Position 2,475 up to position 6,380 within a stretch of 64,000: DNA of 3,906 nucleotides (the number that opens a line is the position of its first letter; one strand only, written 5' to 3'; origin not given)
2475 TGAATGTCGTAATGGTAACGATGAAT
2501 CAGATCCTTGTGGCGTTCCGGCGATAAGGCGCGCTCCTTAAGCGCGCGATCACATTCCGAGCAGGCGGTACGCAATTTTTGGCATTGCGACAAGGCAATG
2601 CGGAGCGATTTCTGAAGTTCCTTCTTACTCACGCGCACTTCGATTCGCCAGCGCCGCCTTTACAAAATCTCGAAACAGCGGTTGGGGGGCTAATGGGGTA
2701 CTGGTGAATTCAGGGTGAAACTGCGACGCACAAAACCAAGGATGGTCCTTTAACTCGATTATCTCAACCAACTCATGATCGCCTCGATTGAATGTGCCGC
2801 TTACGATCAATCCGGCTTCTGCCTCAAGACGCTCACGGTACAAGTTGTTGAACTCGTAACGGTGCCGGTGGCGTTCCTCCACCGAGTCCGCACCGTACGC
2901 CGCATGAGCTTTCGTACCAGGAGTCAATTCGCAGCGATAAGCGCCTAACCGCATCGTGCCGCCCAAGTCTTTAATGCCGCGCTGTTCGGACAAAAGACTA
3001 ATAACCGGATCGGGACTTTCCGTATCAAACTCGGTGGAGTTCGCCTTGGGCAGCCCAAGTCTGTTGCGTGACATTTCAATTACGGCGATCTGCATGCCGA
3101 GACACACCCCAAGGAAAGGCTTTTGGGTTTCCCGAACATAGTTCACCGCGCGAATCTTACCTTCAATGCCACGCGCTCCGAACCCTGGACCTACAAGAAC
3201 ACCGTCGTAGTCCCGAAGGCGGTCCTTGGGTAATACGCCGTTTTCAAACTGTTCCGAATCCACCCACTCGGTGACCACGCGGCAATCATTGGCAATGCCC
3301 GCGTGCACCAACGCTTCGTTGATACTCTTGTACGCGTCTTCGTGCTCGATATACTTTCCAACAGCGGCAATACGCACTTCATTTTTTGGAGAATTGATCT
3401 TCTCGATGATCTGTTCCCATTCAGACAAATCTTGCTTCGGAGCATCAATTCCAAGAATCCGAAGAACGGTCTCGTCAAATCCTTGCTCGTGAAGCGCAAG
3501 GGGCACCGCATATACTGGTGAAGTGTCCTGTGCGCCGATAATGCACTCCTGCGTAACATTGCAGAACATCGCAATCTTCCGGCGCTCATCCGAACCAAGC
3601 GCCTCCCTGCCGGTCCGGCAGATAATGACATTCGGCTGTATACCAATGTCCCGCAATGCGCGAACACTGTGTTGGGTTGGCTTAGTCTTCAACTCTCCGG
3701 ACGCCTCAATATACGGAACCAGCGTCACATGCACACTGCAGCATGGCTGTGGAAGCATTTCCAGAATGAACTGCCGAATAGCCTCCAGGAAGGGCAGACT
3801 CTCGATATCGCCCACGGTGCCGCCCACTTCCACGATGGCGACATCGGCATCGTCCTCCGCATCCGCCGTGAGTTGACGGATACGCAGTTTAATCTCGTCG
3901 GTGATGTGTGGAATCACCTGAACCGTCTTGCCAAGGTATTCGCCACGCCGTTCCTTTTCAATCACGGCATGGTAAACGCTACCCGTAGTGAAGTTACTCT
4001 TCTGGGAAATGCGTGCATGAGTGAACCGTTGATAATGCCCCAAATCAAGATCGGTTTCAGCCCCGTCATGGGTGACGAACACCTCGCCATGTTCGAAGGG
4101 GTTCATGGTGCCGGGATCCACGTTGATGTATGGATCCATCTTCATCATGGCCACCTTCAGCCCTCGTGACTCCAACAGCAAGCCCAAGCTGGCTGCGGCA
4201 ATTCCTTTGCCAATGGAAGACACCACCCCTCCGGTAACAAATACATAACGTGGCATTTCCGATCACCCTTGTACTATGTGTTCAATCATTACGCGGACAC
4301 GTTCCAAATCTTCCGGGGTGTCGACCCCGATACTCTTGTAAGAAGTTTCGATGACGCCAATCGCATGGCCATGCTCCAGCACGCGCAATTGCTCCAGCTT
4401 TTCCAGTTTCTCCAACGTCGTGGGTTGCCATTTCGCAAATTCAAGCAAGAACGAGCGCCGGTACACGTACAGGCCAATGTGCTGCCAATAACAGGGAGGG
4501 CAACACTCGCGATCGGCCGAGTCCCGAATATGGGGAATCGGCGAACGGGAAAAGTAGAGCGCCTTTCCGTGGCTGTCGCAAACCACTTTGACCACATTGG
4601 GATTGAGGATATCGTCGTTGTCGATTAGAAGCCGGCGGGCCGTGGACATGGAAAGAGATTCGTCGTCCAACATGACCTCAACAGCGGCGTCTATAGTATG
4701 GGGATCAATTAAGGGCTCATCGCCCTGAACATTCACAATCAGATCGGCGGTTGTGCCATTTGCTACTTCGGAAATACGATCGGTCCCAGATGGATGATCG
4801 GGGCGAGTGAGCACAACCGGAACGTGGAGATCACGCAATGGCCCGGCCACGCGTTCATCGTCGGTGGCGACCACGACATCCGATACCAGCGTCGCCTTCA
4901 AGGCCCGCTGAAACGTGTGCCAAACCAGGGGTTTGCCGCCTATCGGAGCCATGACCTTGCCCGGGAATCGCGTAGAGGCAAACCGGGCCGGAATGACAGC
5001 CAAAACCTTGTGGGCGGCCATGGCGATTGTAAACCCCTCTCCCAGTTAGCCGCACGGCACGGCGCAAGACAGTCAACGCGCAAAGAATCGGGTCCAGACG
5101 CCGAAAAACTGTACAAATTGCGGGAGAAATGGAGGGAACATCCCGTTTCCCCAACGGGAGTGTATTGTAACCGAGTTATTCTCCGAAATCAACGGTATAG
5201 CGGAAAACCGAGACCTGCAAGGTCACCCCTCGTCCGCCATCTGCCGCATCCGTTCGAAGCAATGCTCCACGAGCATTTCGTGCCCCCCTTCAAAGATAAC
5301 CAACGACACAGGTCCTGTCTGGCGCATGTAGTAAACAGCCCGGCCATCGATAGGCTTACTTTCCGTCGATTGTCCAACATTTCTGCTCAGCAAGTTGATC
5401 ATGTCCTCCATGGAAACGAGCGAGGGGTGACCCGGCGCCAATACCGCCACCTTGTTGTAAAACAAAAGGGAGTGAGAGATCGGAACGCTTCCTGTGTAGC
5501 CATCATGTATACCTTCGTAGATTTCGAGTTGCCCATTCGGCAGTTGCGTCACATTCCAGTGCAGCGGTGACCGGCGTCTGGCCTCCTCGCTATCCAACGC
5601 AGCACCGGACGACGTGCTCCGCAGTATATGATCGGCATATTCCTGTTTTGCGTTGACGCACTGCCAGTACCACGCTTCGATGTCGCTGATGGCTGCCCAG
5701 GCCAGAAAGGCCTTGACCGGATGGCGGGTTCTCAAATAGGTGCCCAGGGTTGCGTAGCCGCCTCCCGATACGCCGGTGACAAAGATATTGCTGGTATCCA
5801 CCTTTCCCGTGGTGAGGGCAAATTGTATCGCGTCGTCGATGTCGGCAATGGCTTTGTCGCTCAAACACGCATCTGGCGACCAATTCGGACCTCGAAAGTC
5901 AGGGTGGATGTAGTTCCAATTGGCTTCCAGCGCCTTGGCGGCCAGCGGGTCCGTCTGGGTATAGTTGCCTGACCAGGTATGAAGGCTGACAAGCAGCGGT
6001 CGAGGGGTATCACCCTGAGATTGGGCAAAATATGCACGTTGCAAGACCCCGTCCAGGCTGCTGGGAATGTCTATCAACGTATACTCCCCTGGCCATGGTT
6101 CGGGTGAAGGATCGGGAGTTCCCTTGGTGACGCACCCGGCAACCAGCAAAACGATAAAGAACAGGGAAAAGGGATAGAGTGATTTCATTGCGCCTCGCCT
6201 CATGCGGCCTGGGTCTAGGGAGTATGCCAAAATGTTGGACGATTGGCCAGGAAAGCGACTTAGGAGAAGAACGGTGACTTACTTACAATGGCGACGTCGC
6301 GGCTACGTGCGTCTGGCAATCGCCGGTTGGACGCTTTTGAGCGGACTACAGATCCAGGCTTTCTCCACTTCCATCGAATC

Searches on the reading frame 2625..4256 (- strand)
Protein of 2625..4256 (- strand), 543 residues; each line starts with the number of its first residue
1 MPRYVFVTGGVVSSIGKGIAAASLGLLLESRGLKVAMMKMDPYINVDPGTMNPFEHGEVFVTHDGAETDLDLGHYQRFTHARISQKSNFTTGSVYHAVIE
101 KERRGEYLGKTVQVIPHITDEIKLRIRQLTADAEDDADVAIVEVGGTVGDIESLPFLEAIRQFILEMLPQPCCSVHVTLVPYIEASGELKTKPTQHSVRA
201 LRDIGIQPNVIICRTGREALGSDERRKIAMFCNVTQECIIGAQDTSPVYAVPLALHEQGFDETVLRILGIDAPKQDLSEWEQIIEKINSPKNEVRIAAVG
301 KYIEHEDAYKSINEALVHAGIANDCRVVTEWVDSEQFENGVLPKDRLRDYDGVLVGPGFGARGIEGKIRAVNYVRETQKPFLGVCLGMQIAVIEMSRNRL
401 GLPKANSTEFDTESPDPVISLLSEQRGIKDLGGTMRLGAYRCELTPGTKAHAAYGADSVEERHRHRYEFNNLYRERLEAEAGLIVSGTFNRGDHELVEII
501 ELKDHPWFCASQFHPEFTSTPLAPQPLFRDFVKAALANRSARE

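Call 55: search_protein_families(library=pfam, proteins=[window:2625-4256:-], max_evalue=0.00001)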
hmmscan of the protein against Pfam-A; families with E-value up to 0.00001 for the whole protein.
window:2625-4256:- (543 aa): 2 families
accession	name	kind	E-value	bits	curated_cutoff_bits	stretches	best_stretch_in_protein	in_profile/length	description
PF06418.20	CTP_synth_N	-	4.4e-122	407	26.1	1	3-269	1-264/265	CTP synthase N-terminus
PF00117.34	GATase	-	4.8e-38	131.2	22.8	1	307-533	4-189/190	Glutamine amidotransferase class-I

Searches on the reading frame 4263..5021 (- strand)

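Call 55: search_protein_families(library=pfam, proteins=[window:4263-5021:-], max_evalue=0.00001)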
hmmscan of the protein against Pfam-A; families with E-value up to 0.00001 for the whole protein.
window:4263-5021:- (252 aa): 2 families
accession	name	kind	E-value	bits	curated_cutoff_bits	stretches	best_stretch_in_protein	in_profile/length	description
PF02348.25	CTP_transf_3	-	8.7e-57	192.8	22.6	1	8-220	2-216/217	Cytidylyltransferase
PF12804.13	NTP_transf_3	-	2e-09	38.2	27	1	18-121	11-115/160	MobA-like NTP transferase domain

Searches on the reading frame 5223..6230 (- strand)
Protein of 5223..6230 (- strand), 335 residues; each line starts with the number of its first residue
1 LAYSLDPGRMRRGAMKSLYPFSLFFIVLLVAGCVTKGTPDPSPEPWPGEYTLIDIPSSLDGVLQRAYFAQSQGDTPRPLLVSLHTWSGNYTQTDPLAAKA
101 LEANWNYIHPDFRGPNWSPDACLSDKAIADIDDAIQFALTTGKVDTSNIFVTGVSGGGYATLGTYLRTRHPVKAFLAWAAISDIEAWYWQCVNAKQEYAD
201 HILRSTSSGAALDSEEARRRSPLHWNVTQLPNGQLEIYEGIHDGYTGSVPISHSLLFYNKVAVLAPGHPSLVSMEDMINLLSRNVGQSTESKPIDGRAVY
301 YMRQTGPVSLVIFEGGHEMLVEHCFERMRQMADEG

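Call 55: search_protein_families(library=pfam, proteins=[window:5223-6230:-], max_evalue=0.00001)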
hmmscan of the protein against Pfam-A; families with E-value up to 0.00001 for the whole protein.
window:5223-6230:- (335 aa): 1 family
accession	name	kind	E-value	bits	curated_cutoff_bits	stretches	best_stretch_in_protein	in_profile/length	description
PF00326.27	Peptidase_S9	-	1.7e-06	28.1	22.6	1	125-259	42-168/213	Prolyl oligopeptidase family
